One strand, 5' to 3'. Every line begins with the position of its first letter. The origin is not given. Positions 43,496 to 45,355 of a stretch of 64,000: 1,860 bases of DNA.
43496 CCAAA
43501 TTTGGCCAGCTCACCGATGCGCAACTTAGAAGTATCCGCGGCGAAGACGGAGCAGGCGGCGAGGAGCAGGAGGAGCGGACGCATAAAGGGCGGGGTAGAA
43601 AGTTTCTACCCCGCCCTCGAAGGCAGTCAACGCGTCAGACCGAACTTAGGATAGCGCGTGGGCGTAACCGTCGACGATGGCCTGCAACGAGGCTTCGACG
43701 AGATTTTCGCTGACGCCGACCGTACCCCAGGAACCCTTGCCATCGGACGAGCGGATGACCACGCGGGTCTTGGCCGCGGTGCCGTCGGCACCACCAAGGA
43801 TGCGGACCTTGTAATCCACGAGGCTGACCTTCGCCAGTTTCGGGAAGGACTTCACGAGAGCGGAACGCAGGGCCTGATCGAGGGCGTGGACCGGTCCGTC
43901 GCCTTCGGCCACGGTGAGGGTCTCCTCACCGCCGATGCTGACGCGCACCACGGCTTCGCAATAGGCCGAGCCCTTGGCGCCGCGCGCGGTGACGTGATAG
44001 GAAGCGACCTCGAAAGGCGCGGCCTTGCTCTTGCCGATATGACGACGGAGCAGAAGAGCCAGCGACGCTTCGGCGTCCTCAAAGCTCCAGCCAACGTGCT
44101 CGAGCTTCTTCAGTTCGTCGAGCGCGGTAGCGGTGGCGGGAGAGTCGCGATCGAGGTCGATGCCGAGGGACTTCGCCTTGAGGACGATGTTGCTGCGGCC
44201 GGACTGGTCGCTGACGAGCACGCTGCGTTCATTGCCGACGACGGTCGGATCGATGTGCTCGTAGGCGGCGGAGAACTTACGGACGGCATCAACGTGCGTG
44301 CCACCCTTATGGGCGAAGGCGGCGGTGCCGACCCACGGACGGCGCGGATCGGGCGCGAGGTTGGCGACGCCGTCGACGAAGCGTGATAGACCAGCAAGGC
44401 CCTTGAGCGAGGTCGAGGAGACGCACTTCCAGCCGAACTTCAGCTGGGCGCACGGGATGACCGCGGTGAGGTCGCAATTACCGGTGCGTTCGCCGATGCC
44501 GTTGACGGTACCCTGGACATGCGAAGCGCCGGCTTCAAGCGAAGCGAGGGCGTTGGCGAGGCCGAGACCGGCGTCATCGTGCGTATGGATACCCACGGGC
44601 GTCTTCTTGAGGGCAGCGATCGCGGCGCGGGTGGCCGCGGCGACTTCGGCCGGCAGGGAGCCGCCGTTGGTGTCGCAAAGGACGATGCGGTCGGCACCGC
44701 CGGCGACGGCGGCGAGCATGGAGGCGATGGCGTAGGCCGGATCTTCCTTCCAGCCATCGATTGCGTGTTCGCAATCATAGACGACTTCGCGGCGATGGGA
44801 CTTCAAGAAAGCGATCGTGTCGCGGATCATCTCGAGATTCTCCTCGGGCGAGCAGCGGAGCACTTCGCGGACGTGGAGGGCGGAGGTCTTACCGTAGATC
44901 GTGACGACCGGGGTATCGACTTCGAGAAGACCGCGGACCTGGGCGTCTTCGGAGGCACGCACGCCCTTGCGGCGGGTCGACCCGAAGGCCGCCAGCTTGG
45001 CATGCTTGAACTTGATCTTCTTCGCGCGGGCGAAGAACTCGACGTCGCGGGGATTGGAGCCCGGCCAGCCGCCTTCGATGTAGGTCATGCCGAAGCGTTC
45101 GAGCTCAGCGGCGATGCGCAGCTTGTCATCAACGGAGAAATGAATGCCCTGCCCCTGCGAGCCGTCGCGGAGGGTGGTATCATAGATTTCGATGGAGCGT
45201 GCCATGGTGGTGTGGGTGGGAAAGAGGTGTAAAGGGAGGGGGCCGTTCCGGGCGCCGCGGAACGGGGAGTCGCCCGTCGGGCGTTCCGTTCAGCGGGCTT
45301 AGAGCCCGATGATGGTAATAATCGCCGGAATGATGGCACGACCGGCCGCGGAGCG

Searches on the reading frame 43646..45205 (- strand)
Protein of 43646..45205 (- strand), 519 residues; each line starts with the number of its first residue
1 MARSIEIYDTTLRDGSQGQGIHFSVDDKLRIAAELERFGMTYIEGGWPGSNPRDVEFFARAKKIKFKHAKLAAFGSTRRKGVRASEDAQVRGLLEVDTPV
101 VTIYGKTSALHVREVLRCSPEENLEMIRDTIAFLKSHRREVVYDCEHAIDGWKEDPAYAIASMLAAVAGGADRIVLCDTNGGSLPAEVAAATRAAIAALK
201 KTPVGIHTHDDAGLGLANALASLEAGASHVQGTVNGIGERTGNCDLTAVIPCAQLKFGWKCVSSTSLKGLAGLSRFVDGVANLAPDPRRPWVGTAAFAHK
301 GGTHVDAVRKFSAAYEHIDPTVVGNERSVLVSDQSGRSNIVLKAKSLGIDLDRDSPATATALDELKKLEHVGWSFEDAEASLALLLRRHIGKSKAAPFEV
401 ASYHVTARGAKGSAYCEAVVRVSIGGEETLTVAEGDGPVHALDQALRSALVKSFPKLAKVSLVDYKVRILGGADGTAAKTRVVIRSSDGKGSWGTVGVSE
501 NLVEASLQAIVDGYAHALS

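Call 5: search_protein_families(library=ncbifam, proteins=[window:43646-45205:-])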
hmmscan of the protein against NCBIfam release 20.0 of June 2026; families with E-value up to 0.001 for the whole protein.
window:43646-45205:- (519 aa): 24 families
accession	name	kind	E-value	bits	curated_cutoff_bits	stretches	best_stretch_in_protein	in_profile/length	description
TIGR00977.1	citramal_synth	equivalog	1.1e-193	644.4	450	1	4-517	1-516/526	citramalate synthase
NF002085.0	PRK00915.1-2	subfamily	1.3e-75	255.1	517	1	3-514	12-496/504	2-isopropylmalate synthase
NF002086.0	PRK00915.1-3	equivalog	9.5e-71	238.8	532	1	2-513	4-497/516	2-isopropylmalate synthase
TIGR00973.1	leuA_bact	equivalog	2.9e-67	227.2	598.7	1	5-512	2-491/494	2-isopropylmalate synthase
NF002088.0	PRK00915.1-5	equivalog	9.8e-67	225.6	697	1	3-515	2-496/514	2-isopropylmalate synthase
TIGR02090.1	LEU1_arch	subfamily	2.3e-63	214.5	484.75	1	5-378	1-357/363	isopropylmalate/citramalate/homocitrate synthases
NF002087.0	PRK00915.1-4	equivalog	2e-61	208.1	729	1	4-513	6-498/516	2-isopropylmalate synthase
NF002084.0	PRK00915.1-1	equivalog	1.5e-60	205.2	748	1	2-513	2-495/523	2-isopropylmalate synthase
TIGR02146.1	LysS_fung_arch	equivalog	4.4e-57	193.9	413.55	1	7-353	1-332/344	homocitrate synthase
NF041069.1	IPMS_Sufob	equivalog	1.4e-56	192.4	600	1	5-376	1-357/371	isopropylmalate synthase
TIGR02660.1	nifV_homocitr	equivalog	1.8e-54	185.4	462.9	1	5-355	2-337/365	homocitrate synthase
NF042433.1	CitmalDyn_Leptosp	equivalog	1.4e-35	122.8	950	1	4-483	7-473/514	(R)-citramalate synthase CimA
NF042434.1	IPMS_Lepto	equivalog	2.4e-34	118.9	500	1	3-354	4-357/374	2-isopropylmalate synthase LeuA2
NF002991.1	PRK03739.1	subfamily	1.7e-28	99.7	455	1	202-513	235-547/550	2-isopropylmalate synthase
TIGR00970.1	leuA_yeast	equivalog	3e-22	78.9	697.4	1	196-514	232-559/564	2-isopropylmalate synthase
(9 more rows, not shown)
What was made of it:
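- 43646..45205 (-): cimA, citramalate synthase, the regulated gene. TIGR00977 equivalog, 644 bits against a cutoff of 450 (call 5).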

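Call 6: find_related_loci(query=window:43646-45205:-, collection=genome_contigs, flank=3000)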
Query window:43646-45205:- (519 aa) in genome_contigs; peptide patterns used: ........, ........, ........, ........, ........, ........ (x = any residue, [..] = any of these).
598 stretches matched a pattern (row limit reached: there are more); 555 encode a relative of the query (tblastn E <= 1e-3); the best 80 are kept; 80 distinct loci.
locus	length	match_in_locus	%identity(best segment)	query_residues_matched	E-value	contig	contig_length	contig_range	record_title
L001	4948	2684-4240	100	1-519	0e+0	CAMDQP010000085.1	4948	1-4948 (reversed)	MAG: Opitutus sp. GAS368 isolate TrH-25oct19-269 genome assembly, contig: TrH-25oct19-C37618, whole genome shotgun seque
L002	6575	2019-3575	99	1-519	0e+0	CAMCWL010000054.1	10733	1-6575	MAG: Opitutus sp. GAS368 isolate MH-09jul19-272 genome assembly, contig: MH-09jul19-C14527, whole genome shotgun sequenc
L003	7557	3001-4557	99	1-519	0e+0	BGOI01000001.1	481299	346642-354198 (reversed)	Opitutae bacterium BS6 DNA, tig00000190, whole genome shotgun sequence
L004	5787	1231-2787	98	1-519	0e+0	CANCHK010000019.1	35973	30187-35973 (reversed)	MAG: Opitutae bacterium isolate JR-DAM-100519-116 genome assembly, contig: JR-DAM-100519-C1556, whole genome shotgun seq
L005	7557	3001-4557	98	1-519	0e+0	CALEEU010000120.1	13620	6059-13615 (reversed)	MAG TPA_asm: uncultured Opitutae bacterium isolate ERR2206758_bin.138_CONCOCT_v1.1_MAG genome assembly, contig: ERZ88784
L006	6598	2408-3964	98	1-519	0e+0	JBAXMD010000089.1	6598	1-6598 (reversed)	MAG: Verrucomicrobiota bacterium isolate ELA444 MAG444_89, whole genome shotgun sequence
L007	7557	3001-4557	98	1-519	0e+0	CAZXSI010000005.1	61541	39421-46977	MAG TPA_asm: uncultured Klebsiella sp. isolate binchicken_co298_313 genome assembly, contig: NODE_690_length_61541_cov_5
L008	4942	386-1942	98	1-519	0e+0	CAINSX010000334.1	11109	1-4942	MAG: uncultured Opitutae bacterium isolate LinL3_bin-0447 genome assembly, contig: bin-0447:334/390, whole genome shotgu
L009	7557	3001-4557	97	1-519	0e+0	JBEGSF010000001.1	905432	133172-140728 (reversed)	MAG: Verrucomicrobiota bacterium isolate pringlecreek_2019_sw_WHONDRS-S19S_0025_A_bin.63 scaffold_0000001, whole genome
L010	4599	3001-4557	98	1-519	0e+0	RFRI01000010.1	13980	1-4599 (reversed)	MAG: Verrucomicrobia bacterium isolate WB4_2_1054 contig_100_9, whole genome shotgun sequence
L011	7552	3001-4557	97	1-519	0e+0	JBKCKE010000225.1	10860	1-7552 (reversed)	MAG: Verrucomicrobiota bacterium isolate samp_459_metabat2_25 samp_459_831220, whole genome shotgun sequence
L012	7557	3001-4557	97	1-519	0e+0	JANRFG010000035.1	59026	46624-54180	MAG: Opitutales bacterium isolate MAG_315 P22051_112_S34_metaspades_801_59026_cov_120, whole genome shotgun sequence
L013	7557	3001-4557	97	1-519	0e+0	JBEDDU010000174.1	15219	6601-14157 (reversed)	MAG: Verrucomicrobiota bacterium isolate NASQAN2014_185_B_bin.32 scaffold_756617, whole genome shotgun sequence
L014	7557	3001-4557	98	1-519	0e+0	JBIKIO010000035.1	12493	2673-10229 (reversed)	MAG: Opitutales bacterium isolate ME2014-06-08_3300034093_group5_bin101 Rohwer_bin2674_scaffold_708_c2, whole genome sho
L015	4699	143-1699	97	1-519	0e+0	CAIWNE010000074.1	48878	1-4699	MAG: uncultured Opitutae bacterium isolate YR_bin-3491 genome assembly, contig: bin-3491:074/148, whole genome shotgun s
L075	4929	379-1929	63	1-518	0e+0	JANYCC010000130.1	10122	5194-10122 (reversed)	MAG: Verrucomicrobia bacterium isolate 336R_metabinner_121 336R_k141_1306326, whole genome shotgun sequence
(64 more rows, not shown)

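Call 28: find_related_loci(query=L075:379-1929:+, collection=metagenome_contigs, flank=1500)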
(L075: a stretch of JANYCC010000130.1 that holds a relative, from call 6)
Query L075:379-1929:+ (517 aa) in metagenome_contigs; peptide patterns used: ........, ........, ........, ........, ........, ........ (x = any residue, [..] = any of these).
600 stretches matched a pattern (row limit reached: there are more); 537 encode a relative of the query (tblastn E <= 1e-3); the best 80 are kept; 80 distinct loci.
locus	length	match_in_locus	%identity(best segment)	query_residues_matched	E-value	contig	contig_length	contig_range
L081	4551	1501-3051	87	1-517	0e+0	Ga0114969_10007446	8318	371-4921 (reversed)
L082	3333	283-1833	84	1-517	0e+0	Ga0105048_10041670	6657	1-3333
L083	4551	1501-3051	81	1-517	0e+0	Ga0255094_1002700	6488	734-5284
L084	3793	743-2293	81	1-517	0e+0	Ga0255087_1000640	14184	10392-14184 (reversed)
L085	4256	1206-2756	81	1-517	0e+0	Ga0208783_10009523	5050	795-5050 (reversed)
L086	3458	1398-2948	81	1-517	0e+0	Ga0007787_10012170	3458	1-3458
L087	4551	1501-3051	81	1-517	0e+0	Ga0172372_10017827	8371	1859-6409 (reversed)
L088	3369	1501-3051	79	1-517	0e+0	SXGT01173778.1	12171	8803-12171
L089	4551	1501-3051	79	1-517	0e+0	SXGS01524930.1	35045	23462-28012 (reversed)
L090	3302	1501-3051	77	1-517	0e+0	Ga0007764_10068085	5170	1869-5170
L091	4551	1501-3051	77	1-517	0e+0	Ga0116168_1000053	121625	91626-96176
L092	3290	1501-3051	77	1-517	0e+0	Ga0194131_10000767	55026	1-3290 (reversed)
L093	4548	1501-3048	78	1-517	0e+0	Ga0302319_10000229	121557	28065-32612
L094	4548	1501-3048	78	1-517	0e+0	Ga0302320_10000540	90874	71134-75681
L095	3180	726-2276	76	1-517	0e+0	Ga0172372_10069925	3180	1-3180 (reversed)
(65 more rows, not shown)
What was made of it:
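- Tried and rejected: Both collection scans were already used (calls 6, 28).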

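Call 40: find_homologous_proteins(query=window:43649-45205:-, max_evalue=1e-50)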
Query window:43649-45205:- (519 aa): 7999 proteins with E <= 1e-50 among 8000 candidates; the best 120 are listed.
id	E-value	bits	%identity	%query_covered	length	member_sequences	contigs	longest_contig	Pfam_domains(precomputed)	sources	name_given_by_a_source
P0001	0.0e+0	1140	99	100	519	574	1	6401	PF22617.2,PF00682.26,PF08502.16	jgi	jgi:2-isopropylmalate synthase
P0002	0.0e+0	1138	99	100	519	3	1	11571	PF22617.2,PF00682.26,PF08502.16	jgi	jgi:2-isopropylmalate synthase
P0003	0.0e+0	1118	97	100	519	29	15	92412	PF22617.2,PF00682.26,PF08502.16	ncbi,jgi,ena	jgi:2-isopropylmalate synthase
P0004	0.0e+0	1113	96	100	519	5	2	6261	PF22617.2,PF00682.26,PF08502.16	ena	-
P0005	0.0e+0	1093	94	100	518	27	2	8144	PF22617.2,PF00682.26,PF08502.16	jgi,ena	jgi:2-isopropylmalate synthase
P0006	0.0e+0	1087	94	100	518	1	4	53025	PF22617.2,PF00682.26,PF08502.16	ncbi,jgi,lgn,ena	ncbi:MAG: citramalate synthase [Verrucomicrobiota bacterium]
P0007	0.0e+0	1086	94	100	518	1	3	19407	PF22617.2,PF00682.26,PF08502.16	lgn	-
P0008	0.0e+0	1084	94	100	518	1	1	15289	PF22617.2,PF00682.26,PF08502.16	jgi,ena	-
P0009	0.0e+0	1081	94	100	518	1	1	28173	PF22617.2,PF00682.26,PF08502.16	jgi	-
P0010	0.0e+0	1079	93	100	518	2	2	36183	PF22617.2,PF00682.26,PF08502.16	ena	-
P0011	0.0e+0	1049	90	100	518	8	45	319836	PF22617.2,PF00682.26,PF08502.16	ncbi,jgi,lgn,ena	jgi:2-isopropylmalate synthase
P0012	0.0e+0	1040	92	100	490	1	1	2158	PF22617.2,PF00682.26,PF08502.16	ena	-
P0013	0.0e+0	1032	89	100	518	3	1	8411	PF22617.2,PF00682.26,PF08502.16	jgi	jgi:2-isopropylmalate synthase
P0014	0.0e+0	1029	89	100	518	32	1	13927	PF22617.2,PF00682.26,PF08502.16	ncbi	-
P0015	7.4e-294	993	86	100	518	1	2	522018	PF22617.2,PF00682.26,PF08502.16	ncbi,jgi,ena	ncbi:MAG: citramalate synthase [Opitutales bacterium]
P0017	1.9e-269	913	78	100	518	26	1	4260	PF22617.2,PF00682.26,PF08502.16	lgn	-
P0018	1.1e-267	907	77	100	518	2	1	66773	PF22617.2,PF00682.26,PF08502.16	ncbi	-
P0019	2.6e-267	906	78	100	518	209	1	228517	PF22617.2,PF00682.26,PF08502.16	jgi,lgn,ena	jgi:2-isopropylmalate synthase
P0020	4.6e-267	905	77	100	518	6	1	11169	PF22617.2,PF00682.26,PF08502.16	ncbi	-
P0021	1.5e-266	903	77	100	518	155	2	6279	PF22617.2,PF00682.26,PF08502.16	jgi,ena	-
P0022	5.0e-266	902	78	100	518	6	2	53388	PF22617.2,PF00682.26,PF08502.16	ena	-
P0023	7.0e-266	901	76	100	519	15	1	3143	PF22617.2,PF00682.26,PF08502.16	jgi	jgi:2-isopropylmalate synthase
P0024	2.3e-265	899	76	100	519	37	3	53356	PF22617.2,PF00682.26,PF08502.16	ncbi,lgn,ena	-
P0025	3.9e-264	895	77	100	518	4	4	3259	PF22617.2,PF00682.26,PF08502.16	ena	-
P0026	3.9e-263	892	76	100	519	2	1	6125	PF22617.2,PF00682.26,PF08502.16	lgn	-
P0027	7.7e-261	884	75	100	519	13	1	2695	PF22617.2,PF00682.26,PF08502.16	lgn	-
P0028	5.5e-259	878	75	100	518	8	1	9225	PF22617.2,PF00682.26,PF08502.16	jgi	-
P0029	3.1e-258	876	75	100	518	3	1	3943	PF22617.2,PF00682.26,PF08502.16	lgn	-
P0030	4.5e-258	875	74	100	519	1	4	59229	PF22617.2,PF00682.26,PF08502.16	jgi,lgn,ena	jgi:2-isopropylmalate synthase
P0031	6.7e-258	875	74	100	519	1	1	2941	PF22617.2,PF00682.26,PF08502.16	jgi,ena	-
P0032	1.2e-257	874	74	100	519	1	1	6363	PF22617.2,PF00682.26,PF08502.16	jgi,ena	jgi:2-isopropylmalate synthase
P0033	1.5e-257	874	74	100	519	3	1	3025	PF22617.2,PF00682.26,PF08502.16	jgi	jgi:2-isopropylmalate synthase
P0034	2.5e-257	873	74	100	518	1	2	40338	PF22617.2,PF00682.26,PF08502.16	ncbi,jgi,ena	-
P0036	4.1e-217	740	-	-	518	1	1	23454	PF00682.26,PF08502.16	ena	-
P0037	3.2e-216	737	64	100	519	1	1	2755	PF22617.2,PF00682.26,PF08502.16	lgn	-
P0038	1.2e-215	735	65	100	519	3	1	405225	PF22617.2,PF00682.26,PF08502.16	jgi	jgi:2-isopropylmalate synthase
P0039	1.8e-214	731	64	100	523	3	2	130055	PF22617.2,PF00682.26,PF08502.16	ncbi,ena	-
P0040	3.1e-214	731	64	100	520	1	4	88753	PF22617.2,PF00682.26,PF08502.16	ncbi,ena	-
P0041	1.1e-213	729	64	100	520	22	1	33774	PF22617.2,PF00682.26,PF08502.16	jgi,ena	jgi:2-isopropylmalate synthase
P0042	2.2e-213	728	64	100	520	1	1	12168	PF22617.2,PF00682.26,PF08502.16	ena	-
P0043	3.2e-213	727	63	100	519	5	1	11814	PF22617.2,PF00682.26,PF08502.16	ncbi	-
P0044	5.4e-213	727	64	100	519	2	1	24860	PF22617.2,PF00682.26,PF08502.16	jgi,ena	-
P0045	8.3e-213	726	64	100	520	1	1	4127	PF22617.2,PF00682.26,PF08502.16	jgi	jgi:2-isopropylmalate synthase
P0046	1.3e-212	725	64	100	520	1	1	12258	PF22617.2,PF00682.26,PF08502.16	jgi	jgi:2-isopropylmalate synthase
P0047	1.6e-212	725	64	100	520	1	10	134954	PF22617.2,PF00682.26,PF08502.16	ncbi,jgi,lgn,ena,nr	ncbi:MAG TPA: citramalate synthase [Verrucomicrobia bacterium]|nr:citramalate synthase [Verrucomicro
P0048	3.2e-212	724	63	100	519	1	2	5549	PF22617.2,PF00682.26,PF08502.16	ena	-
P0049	3.7e-212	724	63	100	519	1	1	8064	PF22617.2,PF00682.26,PF08502.16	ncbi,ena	-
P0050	4.6e-212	724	64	100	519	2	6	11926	PF22617.2,PF00682.26,PF08502.16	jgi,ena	jgi:2-isopropylmalate synthase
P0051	5.2e-212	723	64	100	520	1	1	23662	PF22617.2,PF00682.26,PF08502.16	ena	-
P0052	5.2e-212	723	64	100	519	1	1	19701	PF22617.2,PF00682.26,PF08502.16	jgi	jgi:2-isopropylmalate synthase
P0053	7.8e-212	723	64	99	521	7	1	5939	PF22617.2,PF00682.26,PF08502.16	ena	-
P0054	8.2e-212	723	64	100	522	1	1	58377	PF22617.2,PF00682.26,PF08502.16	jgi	jgi:2-isopropylmalate synthase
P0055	8.9e-212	723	62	100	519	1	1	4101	PF22617.2,PF00682.26,PF08502.16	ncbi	-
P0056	1.7e-211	722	63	100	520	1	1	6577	PF22617.2,PF00682.26,PF08502.16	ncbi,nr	ncbi:MAG: 2-isopropylmalate synthase [Verrucomicrobiales bacterium]|nr:2-isopropylmalate synthase [V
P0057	2.0e-211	721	64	100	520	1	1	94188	PF22617.2,PF00682.26,PF08502.16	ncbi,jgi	ncbi:MAG: hypothetical protein RL514_3076 [Verrucomicrobiota bacterium]|jgi:2-isopropylmalate syntha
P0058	3.2e-211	721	64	100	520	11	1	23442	PF22617.2,PF00682.26,PF08502.16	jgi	jgi:2-isopropylmalate synthase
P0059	3.8e-211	721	64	100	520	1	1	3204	PF22617.2,PF00682.26,PF08502.16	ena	-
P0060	4.0e-211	720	63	100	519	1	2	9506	PF22617.2,PF00682.26,PF08502.16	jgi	jgi:2-isopropylmalate synthase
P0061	4.5e-211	720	63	100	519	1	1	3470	PF22617.2,PF00682.26,PF08502.16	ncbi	-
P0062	6.1e-211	720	62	100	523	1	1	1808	PF22617.2,PF00682.26,PF08502.16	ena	-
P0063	6.3e-211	720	63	100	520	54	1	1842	PF22617.2,PF00682.26,PF08502.16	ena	-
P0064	6.4e-211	720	64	100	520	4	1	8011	PF22617.2,PF00682.26,PF08502.16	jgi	jgi:2-isopropylmalate synthase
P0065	6.7e-211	720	64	100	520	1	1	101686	PF22617.2,PF00682.26,PF08502.16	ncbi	ncbi:MAG: citramalate synthase [Verrucomicrobiota bacterium]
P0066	8.0e-211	719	63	100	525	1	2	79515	PF22617.2,PF00682.26,PF08502.16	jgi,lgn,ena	jgi:2-isopropylmalate synthase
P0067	8.2e-211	719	63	100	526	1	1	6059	PF22617.2,PF00682.26,PF08502.16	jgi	jgi:2-isopropylmalate synthase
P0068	1.1e-210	719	63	100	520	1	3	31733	PF22617.2,PF00682.26,PF08502.16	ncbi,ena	-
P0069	1.1e-210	719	63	100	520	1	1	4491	PF22617.2,PF00682.26,PF08502.16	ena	-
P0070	1.3e-210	719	63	100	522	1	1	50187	PF22617.2,PF00682.26,PF08502.16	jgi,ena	-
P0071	1.4e-210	719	64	100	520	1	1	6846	PF22617.2,PF00682.26,PF08502.16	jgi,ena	-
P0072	1.4e-210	719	63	100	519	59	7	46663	PF22617.2,PF00682.26,PF08502.16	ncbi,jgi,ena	jgi:2-isopropylmalate synthase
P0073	1.4e-210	719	63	100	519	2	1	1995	PF22617.2,PF00682.26,PF08502.16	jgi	jgi:2-isopropylmalate synthase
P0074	2.0e-210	718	63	100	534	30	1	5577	PF22617.2,PF00682.26,PF08502.16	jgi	jgi:2-isopropylmalate synthase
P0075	2.1e-210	718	63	100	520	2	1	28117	PF22617.2,PF00682.26,PF08502.16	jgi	jgi:2-isopropylmalate synthase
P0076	2.4e-210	718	62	100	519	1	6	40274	PF22617.2,PF00682.26,PF08502.16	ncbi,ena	-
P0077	2.4e-210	718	63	100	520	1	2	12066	PF22617.2,PF00682.26,PF08502.16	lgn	-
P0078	2.4e-210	718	63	100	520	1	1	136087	PF22617.2,PF00682.26,PF08502.16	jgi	jgi:2-isopropylmalate synthase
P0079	2.5e-210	718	63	100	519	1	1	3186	PF22617.2,PF00682.26,PF08502.16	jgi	-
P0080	2.7e-210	718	64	100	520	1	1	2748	PF22617.2,PF00682.26,PF08502.16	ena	-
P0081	2.8e-210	718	64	100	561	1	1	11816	PF22617.2,PF00682.26,PF08502.16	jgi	-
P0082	2.8e-210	718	63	100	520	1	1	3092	PF22617.2,PF00682.26,PF08502.16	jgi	jgi:2-isopropylmalate synthase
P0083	2.9e-210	718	63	100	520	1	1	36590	PF22617.2,PF00682.26,PF08502.16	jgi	jgi:2-isopropylmalate synthase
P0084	3.2e-210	717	62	100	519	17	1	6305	PF22617.2,PF00682.26,PF08502.16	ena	-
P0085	3.7e-210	717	63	100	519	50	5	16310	PF22617.2,PF00682.26,PF08502.16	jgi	jgi:2-isopropylmalate synthase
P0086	4.7e-210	717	64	100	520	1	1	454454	PF22617.2,PF00682.26,PF08502.16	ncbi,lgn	-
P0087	4.7e-210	717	63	100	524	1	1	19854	PF22617.2,PF00682.26,PF08502.16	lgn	-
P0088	5.3e-210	717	63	100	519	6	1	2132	PF22617.2,PF00682.26,PF08502.16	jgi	-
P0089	6.1e-210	717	62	100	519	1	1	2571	PF22617.2,PF00682.26,PF08502.16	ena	-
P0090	6.1e-210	717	63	100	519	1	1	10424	PF22617.2,PF00682.26,PF08502.16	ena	-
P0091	6.9e-210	716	62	100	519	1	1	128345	PF22617.2,PF00682.26,PF08502.16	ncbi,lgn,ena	-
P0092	7.3e-210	716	63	100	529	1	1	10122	PF22617.2,PF00682.26,PF08502.16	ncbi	-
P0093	7.5e-210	716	62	100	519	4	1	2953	PF22617.2,PF00682.26,PF08502.16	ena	-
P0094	7.6e-210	716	63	100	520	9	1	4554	PF22617.2,PF00682.26,PF08502.16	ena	-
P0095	7.9e-210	716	63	100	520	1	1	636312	PF22617.2,PF00682.26,PF08502.16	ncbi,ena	-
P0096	8.3e-210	716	62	100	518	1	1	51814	PF22617.2,PF00682.26,PF08502.16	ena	-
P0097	8.6e-210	716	64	100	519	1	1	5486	PF22617.2,PF00682.26,PF08502.16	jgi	jgi:2-isopropylmalate synthase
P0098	9.0e-210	716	63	100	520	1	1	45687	PF22617.2,PF00682.26,PF08502.16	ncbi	-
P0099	9.1e-210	716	63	100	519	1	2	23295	PF22617.2,PF00682.26,PF08502.16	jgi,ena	-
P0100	9.3e-210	716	62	100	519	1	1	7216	PF22617.2,PF00682.26,PF08502.16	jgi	-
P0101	9.4e-210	716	64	100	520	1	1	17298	PF22617.2,PF00682.26,PF08502.16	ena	-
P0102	1.1e-209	716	63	100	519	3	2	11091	PF22617.2,PF00682.26,PF08502.16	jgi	jgi:2-isopropylmalate synthase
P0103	1.1e-209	716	62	100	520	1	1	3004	PF22617.2,PF00682.26,PF08502.16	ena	-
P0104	1.1e-209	716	63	100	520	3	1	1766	PF22617.2,PF00682.26,PF08502.16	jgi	jgi:2-isopropylmalate synthase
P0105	1.2e-209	716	62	100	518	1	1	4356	PF22617.2,PF00682.26,PF08502.16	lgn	-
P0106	1.2e-209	716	63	100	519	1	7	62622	PF22617.2,PF00682.26,PF08502.16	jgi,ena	-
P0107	1.2e-209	716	64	100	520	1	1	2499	PF22617.2,PF00682.26,PF08502.16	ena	-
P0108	1.2e-209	716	63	100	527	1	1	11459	PF22617.2,PF00682.26,PF08502.16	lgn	-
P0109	1.2e-209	716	63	100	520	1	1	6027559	PF22617.2,PF00682.26,PF08502.16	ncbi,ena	-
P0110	1.2e-209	716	63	100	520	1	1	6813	PF22617.2,PF00682.26,PF08502.16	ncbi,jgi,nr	ncbi:MAG: citramalate synthase [Verrucomicrobia bacterium]|jgi:2-isopropylmalate synthase|nr:citrama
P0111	1.3e-209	715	63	100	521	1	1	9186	PF22617.2,PF00682.26,PF08502.16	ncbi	ncbi:MAG: citramalate synthase [Limisphaerales bacterium]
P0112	1.4e-209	715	63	100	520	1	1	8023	PF22617.2,PF00682.26,PF08502.16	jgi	jgi:2-isopropylmalate synthase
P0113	1.5e-209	715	63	100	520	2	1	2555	PF22617.2,PF00682.26,PF08502.16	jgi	-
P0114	1.5e-209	715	63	100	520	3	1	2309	PF22617.2,PF00682.26,PF08502.16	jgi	jgi:2-isopropylmalate synthase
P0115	1.6e-209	715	63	100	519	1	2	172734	PF22617.2,PF00682.26,PF08502.16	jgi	jgi:2-isopropylmalate synthase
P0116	1.6e-209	715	63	100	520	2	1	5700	PF22617.2,PF00682.26,PF08502.16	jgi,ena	-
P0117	1.6e-209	715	63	100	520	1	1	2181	PF22617.2,PF00682.26,PF08502.16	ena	-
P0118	1.7e-209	715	62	100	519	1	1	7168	PF22617.2,PF00682.26,PF08502.16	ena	-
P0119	1.8e-209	715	63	100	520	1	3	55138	PF22617.2,PF00682.26,PF08502.16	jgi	jgi:2-isopropylmalate synthase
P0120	1.9e-209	715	63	100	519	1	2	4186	PF22617.2,PF00682.26,PF08502.16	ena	-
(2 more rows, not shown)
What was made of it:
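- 43646..45205 (-): It carries the C-terminal PF08502 (LeuA_dimer) domain (call 40).
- CimA retains the PF08502 regulatory domain (call 40).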
